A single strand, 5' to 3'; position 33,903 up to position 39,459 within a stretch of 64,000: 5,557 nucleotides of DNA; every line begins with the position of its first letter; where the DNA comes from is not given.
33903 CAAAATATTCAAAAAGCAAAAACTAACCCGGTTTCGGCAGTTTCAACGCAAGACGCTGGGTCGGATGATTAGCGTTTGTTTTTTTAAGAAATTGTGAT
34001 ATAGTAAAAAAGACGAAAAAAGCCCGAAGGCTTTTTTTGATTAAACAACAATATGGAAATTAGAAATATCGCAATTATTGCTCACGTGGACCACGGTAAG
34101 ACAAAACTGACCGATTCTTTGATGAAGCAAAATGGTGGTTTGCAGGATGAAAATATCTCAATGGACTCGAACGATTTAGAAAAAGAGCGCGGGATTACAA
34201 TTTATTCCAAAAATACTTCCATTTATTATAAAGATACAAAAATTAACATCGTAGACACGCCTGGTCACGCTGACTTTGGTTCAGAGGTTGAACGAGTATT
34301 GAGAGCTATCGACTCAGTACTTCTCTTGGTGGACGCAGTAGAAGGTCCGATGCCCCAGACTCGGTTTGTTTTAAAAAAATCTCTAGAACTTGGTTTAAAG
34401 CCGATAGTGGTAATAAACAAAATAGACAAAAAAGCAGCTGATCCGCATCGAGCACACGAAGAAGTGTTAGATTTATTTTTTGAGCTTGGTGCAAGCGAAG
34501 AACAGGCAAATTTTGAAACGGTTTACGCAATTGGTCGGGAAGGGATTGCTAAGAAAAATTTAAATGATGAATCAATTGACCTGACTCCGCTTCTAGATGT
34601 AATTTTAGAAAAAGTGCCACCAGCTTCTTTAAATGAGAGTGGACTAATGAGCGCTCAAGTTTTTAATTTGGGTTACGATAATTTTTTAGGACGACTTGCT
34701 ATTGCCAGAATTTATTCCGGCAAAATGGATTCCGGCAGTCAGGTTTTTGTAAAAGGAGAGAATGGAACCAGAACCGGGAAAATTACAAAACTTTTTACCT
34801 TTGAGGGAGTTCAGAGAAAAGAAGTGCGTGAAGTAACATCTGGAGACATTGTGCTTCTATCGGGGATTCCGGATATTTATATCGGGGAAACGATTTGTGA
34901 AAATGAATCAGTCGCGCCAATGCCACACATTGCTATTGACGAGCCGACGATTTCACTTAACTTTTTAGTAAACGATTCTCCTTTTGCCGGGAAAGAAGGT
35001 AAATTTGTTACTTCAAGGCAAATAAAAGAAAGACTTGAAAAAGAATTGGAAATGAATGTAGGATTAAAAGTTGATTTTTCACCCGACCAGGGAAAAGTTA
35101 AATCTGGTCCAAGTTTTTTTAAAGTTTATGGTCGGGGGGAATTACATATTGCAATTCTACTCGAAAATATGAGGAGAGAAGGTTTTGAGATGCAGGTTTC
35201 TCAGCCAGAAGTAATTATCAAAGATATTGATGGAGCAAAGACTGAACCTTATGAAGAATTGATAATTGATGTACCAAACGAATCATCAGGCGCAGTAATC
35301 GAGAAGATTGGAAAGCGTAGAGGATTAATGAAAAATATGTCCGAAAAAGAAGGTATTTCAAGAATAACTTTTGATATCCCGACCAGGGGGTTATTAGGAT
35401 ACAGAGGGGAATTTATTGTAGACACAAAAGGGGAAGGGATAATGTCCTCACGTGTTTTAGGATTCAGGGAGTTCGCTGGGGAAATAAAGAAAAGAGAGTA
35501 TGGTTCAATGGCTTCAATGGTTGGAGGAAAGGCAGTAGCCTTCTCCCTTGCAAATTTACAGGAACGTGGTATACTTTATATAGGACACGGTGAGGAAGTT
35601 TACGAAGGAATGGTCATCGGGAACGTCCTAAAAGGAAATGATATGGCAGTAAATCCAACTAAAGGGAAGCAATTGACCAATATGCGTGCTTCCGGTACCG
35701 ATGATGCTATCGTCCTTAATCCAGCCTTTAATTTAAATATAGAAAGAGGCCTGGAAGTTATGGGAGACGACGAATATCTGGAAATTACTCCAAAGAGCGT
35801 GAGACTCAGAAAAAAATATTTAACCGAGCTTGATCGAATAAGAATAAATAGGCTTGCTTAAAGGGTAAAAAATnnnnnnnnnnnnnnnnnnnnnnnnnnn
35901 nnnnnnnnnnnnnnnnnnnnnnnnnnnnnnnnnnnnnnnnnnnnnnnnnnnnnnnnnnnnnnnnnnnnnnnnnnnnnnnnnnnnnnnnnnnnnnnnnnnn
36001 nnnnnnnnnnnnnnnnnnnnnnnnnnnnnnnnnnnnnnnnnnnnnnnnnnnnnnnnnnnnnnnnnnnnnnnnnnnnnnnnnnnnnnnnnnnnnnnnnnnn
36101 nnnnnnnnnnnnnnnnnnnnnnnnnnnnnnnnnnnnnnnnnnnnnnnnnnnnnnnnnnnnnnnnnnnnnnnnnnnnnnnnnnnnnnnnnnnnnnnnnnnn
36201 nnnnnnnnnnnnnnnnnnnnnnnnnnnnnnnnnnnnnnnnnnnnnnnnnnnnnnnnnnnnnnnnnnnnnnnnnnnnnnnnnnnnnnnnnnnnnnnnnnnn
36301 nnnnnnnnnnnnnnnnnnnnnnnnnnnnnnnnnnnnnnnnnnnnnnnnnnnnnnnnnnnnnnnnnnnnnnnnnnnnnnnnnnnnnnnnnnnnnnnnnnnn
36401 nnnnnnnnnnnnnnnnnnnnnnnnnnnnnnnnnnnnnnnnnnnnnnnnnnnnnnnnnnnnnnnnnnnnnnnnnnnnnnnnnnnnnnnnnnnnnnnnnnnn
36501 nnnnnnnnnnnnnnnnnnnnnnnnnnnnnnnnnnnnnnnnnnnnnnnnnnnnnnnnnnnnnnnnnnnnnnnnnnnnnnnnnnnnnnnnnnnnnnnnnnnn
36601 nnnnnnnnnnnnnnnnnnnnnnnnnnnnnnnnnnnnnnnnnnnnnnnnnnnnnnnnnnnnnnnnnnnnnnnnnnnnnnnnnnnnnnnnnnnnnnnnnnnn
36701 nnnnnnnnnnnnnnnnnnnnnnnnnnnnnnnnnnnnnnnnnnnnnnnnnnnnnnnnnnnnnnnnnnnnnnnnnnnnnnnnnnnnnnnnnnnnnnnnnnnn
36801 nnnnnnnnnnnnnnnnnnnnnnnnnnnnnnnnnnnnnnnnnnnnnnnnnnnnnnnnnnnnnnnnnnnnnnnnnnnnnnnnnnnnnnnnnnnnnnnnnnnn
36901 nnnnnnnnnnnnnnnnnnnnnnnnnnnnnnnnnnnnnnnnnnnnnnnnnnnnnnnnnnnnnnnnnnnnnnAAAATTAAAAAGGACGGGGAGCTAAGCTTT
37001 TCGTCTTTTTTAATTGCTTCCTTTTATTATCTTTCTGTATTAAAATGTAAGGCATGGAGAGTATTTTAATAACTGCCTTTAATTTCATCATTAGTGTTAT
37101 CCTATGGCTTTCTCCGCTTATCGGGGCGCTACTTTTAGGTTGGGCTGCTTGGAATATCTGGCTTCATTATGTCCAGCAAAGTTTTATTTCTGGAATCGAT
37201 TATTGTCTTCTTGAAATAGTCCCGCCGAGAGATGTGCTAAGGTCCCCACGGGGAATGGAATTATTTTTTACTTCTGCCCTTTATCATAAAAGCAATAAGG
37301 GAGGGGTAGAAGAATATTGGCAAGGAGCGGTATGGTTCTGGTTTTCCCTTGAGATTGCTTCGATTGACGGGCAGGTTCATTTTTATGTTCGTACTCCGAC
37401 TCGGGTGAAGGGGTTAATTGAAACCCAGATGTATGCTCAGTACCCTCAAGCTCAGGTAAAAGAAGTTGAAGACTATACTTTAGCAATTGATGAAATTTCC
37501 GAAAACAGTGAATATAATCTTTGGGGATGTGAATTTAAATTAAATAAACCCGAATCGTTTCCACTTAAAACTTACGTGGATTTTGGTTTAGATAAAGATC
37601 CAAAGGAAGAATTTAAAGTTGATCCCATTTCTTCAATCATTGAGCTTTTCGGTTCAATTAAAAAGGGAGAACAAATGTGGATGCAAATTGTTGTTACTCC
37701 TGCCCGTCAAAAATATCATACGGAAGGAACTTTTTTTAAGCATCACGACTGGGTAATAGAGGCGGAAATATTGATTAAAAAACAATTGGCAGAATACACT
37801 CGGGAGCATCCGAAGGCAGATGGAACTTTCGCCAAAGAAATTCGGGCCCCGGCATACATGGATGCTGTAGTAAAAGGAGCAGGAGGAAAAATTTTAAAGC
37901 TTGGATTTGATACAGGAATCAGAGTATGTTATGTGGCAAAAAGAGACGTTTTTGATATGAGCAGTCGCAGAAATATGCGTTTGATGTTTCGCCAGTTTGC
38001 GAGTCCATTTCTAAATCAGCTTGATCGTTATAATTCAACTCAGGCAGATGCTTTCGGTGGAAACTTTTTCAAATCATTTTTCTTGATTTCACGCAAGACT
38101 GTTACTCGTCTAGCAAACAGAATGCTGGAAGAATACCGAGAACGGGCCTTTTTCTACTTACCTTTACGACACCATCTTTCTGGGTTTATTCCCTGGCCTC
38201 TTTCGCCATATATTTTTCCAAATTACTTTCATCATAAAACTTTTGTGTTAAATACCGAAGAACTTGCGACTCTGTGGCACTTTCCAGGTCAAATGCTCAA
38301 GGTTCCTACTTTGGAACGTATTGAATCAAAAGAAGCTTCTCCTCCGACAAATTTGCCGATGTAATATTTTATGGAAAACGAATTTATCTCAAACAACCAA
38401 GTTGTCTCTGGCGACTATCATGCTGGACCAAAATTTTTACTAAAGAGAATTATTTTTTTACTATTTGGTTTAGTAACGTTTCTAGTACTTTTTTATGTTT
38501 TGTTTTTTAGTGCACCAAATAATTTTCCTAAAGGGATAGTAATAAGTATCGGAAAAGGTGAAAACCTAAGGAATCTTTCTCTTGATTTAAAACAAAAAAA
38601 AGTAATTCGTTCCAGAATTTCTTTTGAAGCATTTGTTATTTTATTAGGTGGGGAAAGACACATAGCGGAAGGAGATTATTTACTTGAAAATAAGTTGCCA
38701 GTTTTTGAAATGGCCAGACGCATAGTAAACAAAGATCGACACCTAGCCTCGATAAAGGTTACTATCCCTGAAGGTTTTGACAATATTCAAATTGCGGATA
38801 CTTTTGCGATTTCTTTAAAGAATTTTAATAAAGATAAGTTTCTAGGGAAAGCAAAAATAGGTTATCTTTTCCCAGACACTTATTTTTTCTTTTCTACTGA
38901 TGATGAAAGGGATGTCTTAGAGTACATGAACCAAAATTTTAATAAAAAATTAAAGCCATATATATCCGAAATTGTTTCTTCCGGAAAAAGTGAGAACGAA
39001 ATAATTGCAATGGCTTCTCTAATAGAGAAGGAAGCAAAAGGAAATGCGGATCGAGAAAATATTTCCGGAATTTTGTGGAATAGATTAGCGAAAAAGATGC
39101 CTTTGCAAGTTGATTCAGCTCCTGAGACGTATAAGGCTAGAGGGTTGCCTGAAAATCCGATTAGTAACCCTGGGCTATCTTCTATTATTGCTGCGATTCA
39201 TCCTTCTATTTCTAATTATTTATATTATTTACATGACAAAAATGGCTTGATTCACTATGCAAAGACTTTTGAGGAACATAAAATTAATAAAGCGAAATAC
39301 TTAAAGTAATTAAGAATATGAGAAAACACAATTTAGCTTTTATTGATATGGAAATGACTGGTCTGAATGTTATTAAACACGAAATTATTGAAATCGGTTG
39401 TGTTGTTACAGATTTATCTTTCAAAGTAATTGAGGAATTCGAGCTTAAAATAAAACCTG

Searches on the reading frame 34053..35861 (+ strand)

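Call 7: search_protein_families(library=pfam, proteins=[window:34053-35861:+], max_evalue=0.001)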
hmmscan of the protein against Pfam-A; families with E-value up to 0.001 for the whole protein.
window:34053-35861:+ (602 aa): 6 families
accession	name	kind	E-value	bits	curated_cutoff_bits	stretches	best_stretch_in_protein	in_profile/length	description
PF00009.33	GTP_EFTU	-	5.8e-51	173.2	26.5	1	2-189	2-187/188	Elongation factor Tu GTP binding domain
PF21018.2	BipA_C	-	1.6e-38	131.3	23.8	1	484-591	2-109/110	TypA/BipA C-terminal domain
PF00679.30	EFG_C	-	8.3e-20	71.1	27.9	1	397-481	3-88/89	Elongation factor G C-terminus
PF03144.31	GTP_EFTU_D2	-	2.7e-11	44.2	30.3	1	213-282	1-73/73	Elongation factor Tu domain 2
PF22042.2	EF-G_D2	-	1.6e-10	41.4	27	1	199-283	2-83/84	Elongation factor G domain 2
PF01926.29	MMR_HSR1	-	6.3e-06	26.7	21.9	1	6-123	2-113/113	50S ribosome-binding GTPase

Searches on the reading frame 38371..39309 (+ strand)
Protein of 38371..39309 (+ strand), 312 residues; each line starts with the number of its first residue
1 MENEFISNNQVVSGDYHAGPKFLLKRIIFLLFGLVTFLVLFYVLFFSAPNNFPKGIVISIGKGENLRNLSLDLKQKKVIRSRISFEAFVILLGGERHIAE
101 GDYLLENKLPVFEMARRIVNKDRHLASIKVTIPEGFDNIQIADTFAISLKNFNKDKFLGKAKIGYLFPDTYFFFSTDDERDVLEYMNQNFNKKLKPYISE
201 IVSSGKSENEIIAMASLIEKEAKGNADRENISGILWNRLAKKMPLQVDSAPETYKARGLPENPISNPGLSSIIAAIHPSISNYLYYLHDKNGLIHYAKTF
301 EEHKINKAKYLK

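Call 37: search_protein_families(library=pfam, proteins=[window:38371-39309:+], max_evalue=0.001)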
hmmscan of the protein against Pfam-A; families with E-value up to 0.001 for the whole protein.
window:38371-39309:+ (312 aa): 1 family
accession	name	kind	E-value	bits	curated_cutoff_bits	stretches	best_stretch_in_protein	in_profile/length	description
PF02618.21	YceG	-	4.5e-55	187.5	32.4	2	58-249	1-193/275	YceG-like family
